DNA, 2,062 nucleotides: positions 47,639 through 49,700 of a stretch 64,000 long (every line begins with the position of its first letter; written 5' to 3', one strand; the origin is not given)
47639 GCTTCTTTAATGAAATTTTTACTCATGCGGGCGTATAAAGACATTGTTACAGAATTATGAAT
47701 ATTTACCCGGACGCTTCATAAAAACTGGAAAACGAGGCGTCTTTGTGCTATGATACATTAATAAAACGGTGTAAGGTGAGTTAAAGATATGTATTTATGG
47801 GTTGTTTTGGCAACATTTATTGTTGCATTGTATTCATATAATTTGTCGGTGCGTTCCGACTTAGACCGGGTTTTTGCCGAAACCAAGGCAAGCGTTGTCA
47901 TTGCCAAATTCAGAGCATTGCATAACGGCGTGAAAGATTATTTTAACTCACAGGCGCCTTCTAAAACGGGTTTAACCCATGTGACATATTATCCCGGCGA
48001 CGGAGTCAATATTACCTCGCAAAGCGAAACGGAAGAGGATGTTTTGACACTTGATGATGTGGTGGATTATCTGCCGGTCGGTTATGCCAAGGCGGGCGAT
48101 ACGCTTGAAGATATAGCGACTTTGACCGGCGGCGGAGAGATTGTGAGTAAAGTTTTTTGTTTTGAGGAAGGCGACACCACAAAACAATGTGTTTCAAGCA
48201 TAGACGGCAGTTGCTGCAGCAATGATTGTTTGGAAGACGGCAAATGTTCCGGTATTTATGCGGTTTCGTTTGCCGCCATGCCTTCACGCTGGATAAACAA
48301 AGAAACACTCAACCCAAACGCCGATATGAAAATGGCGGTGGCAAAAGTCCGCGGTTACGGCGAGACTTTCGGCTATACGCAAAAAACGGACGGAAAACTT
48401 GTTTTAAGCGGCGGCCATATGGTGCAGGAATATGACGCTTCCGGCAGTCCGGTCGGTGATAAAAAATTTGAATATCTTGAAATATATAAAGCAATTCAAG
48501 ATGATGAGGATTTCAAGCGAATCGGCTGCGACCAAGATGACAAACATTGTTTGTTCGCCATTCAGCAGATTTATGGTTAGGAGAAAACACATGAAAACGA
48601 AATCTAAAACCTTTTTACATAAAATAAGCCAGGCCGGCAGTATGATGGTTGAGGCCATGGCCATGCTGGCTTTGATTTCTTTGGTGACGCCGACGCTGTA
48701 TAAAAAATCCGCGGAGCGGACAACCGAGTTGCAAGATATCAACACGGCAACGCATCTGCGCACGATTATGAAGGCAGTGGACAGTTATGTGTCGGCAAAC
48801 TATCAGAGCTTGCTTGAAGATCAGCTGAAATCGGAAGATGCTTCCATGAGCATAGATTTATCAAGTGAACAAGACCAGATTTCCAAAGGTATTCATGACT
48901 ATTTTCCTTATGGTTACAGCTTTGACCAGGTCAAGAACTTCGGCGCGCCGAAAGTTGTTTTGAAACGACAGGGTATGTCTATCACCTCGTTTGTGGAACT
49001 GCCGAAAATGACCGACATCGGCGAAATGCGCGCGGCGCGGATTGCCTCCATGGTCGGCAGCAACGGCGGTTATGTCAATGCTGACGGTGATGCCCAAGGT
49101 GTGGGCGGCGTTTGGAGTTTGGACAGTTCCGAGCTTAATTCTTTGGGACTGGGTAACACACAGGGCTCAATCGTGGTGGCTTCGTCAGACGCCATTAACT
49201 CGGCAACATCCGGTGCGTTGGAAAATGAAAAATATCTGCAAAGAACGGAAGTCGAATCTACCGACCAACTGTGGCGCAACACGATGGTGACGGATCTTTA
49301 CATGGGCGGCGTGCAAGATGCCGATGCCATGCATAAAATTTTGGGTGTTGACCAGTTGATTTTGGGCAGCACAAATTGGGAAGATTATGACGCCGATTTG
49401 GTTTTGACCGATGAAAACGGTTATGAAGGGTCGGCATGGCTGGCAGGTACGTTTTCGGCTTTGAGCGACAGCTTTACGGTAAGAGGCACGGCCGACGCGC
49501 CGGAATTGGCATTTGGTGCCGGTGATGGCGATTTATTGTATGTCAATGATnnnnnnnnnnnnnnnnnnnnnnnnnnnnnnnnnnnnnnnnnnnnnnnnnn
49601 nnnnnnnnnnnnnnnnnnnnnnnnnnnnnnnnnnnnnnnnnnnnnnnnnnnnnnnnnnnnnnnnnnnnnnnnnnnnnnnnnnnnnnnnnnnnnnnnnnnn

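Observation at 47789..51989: Giant protein with a type IV prepilin N-terminus, with an upstream partner gene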

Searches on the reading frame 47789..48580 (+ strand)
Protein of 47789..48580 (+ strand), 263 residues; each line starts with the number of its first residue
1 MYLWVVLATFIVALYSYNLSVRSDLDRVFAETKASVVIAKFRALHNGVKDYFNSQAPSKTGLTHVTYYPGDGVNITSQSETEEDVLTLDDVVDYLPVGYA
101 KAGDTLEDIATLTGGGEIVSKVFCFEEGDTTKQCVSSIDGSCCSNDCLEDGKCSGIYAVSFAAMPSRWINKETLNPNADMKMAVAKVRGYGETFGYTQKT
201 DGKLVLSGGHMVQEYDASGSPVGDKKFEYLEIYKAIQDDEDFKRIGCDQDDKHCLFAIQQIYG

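Call 3: search_protein_families(library=pfam, proteins=[window:47789-48580:+], max_evalue=1)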
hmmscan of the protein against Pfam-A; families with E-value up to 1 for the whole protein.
window:47789-48580:+ (263 aa): 0 families

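Call 4: search_protein_families(library=ncbifam, proteins=[window:47789-48580:+], max_evalue=1)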
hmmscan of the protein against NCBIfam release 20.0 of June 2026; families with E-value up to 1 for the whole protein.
window:47789-48580:+ (263 aa): 0 families
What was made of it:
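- Tried and rejected: Full-length Pfam and NCBIfam scans found nothing (calls 3, 4).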

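Call 14: find_homologous_proteins(query=window:47789-48580:+)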
Query window:47789-48580:+ (263 aa): 58 proteins with E <= 0.001 among 714 candidates.
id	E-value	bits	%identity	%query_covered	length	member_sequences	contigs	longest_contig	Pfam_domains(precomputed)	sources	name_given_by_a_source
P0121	1.6e-173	593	99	100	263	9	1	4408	-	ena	-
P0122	1.4e-146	505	82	100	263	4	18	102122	-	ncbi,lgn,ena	-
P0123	2.2e-142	491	80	100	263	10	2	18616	-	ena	-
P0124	9.2e-126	437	71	100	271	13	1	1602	-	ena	-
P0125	8.7e-123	427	68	100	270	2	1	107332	-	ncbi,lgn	-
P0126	3.7e-116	405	67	100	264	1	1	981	-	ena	-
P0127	8.0e-113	394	64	100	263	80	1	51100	-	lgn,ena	-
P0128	9.7e-113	394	65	100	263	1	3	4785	-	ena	-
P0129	4.7e-112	392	64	100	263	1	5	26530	-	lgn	-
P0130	5.2e-110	385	64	100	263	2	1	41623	-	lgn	-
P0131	3.0e-105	369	62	100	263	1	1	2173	-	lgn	-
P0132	2.9e-104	366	57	100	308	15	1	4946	-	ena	-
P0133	8.5e-104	365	61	100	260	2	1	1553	-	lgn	-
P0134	2.5e-103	363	59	100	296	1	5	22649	-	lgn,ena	-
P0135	3.0e-103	363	59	100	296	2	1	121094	-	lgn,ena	-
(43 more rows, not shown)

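Call 51: predict_structure(alignment_id=A7)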
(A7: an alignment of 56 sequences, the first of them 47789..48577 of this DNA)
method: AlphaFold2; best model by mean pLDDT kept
length: 263 residues; sequences in the alignment: 56
mean_pLDDT: 85.8   pTM: 0.80
mean pLDDT of the five models: 85.8, 85.2, 84.8, 84.5, 80.4
residues with pLDDT >= 90: 125; 70-90: 110; 50-70: 26; < 50: 2
segments of 3 or more residues with pLDDT < 50: none
pLDDT, mean of each block of 10 residues (from residue 1): 81 66 74 92 95 87 83 74 77 92 89 91 87 80 66 83 94 92 93 94 91 86 88 94 93 94 70
secondary structure, 60 per line:
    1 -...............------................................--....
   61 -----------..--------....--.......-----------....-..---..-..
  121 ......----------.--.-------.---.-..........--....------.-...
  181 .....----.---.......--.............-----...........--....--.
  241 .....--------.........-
elements in order: H2-16 H23-54 H57-60 H88-94 H106-109 E119-126 E154-163 H178-185 E194-200 E203-215 E221-231 H234-237 H240-245 E254-262
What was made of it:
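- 47789..48580 (+): Partner gene, 263 aa. The protein starts directly with a hydrophobic helix (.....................), with no leader and no Glu5, and has six conserved Cys. It is probably a leaderless paralogue of the giant's pilin module. AlphaFold pLDDT 85.8, pTM 0.80: helix 2-16 and 23-54, then a beta-sheet (call 51).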

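Call 53: fold_search(model_id=the predicted structure, library=pdb)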
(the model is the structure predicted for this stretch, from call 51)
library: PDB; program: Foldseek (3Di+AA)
matches with E <= 10: 378; with E <= 0.001: 0
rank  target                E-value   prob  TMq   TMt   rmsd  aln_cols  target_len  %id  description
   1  8dwu_A                1.8e-01  0.03  0.08  0.08  16.8       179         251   12  SPOP W22R Form 1 (released 2023-01-18)
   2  9xpg_B                2.1e-01  0.07  0.13  0.13  18.9       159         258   12  The structure of gp139 protein of phage phikz (released 2026-02-11)
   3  5vad_A                2.7e-01  0.04  0.15  0.10  20.4       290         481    9  Crystal structure of human Prolyl-tRNA synthetase (PRS) in complex with inhibitor (released 2017-05-31)
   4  7x1o_A                3.0e-01  0.06  0.18  0.13  14.0       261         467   13  Homo sapiens Prolyl-tRNA Synthetase (HsPRS) in Complex with double inhibitors HF and L95 (released 2023-08-30)
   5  9xqd_4                3.0e-01  0.05  0.11  0.10  17.4       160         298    9  The structure of outer peripheral region in the phage phiKZ baseplate complex (released 2026-02-11)
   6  1m4w_A                4.3e-01  0.01  0.07  0.09  18.5       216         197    9  Thermophilic b-1,4-xylanase from Nonomuraea flexuosa (released 2003-07-08)
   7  8udk_C                5.5e-01  0.08  0.18  0.14  10.2       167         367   10  Human Mitochondrial DNA Polymerase gamma R853A Ternary Complex (released 2024-06-05)
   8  7bbu                  5.8e-01  0.02  0.15  0.10  19.0       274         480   12  Crystal Structure of human Prolyl-tRNA synthetase in complex with NCP26 and L-Proline (released 2022-01-12)
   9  7x1o_B                6.2e-01  0.03  0.15  0.10  19.7       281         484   11  Homo sapiens Prolyl-tRNA Synthetase (HsPRS) in Complex with double inhibitors HF and L95 (released 2023-08-30)
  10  8dwu_B                6.2e-01  0.02  0.09  0.07  17.7       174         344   13  SPOP W22R Form 1 (released 2023-01-18)
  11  2ae3_B                6.2e-01  0.02  0.08  0.05  19.1       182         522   10  Glutaryl 7-Aminocephalosporanic Acid Acylase: mutational study of activation mechanism (released 2006-01-24)
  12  7x09_A                6.5e-01  0.02  0.14  0.10  19.4       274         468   11  Homo sapiens Prolyl-tRNA Synthetase (HsPRS) in Complex with inhibitors L95 and Halofuginone (released 2023-08-30)
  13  9xpg_D                7.4e-01  0.02  0.10  0.10  16.9       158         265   12  The structure of gp139 protein of phage phikz (released 2026-02-11)
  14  8g5i_B                7.8e-01  0.07  0.18  0.15  10.3       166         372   11  Cryo-EM structure of the Mismatch Sensing Complex (I) of Human Mitochondrial DNA Polymerase Gamma (released 2024-01-10)
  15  3ig2_B                7.8e-01  0.06  0.14  0.17  10.5       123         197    9  The Crystal Structure of a Putative Phenylalanyl-tRNA synthetase (PheRS) beta chain domain from Bacteroides fragilis t (released 2009-09-01)
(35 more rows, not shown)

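Call 101: search_protein_families(library=pfam, proteins=[window:47789-48577:+], max_evalue=10)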
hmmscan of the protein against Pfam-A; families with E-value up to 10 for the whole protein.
window:47789-48577:+ (263 aa): 0 families

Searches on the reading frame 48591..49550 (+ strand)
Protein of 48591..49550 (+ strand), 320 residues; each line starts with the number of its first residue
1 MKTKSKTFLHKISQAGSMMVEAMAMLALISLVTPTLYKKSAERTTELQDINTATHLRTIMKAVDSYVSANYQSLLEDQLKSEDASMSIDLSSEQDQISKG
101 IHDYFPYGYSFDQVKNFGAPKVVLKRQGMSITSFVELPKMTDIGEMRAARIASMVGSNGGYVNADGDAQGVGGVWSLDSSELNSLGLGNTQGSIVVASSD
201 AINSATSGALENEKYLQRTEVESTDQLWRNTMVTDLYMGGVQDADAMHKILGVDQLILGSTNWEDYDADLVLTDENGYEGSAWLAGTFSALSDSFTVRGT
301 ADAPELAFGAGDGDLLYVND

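Call 75: search_protein_families(library=pfam, proteins=[window:48591-49550:+], max_evalue=10)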
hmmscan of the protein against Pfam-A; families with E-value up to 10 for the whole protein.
window:48591-49550:+ (320 aa): 2 families
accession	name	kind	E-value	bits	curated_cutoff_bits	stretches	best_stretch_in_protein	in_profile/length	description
PF04917.17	Shufflon_N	-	8.2e-06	26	27.5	1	51-240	10-186/324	Bacterial shufflon protein, N-terminal constant region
PF18018.7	DNA_pol_D_N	-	0.11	13.1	25.6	1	31-79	44-91/129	DNA polymerase delta subunit OB-fold domain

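Call 100: search_protein_families(library=ncbifam, proteins=[window:48591-49550:+], max_evalue=1)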
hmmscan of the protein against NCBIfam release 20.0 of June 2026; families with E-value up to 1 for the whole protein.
window:48591-49550:+ (320 aa): 1 family
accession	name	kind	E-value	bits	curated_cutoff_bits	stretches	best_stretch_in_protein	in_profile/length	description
NF008418.0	PRK11245.1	equivalog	0.043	13.9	152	1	39-77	40-78/121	dihydroneopterin triphosphate 2'-epimerase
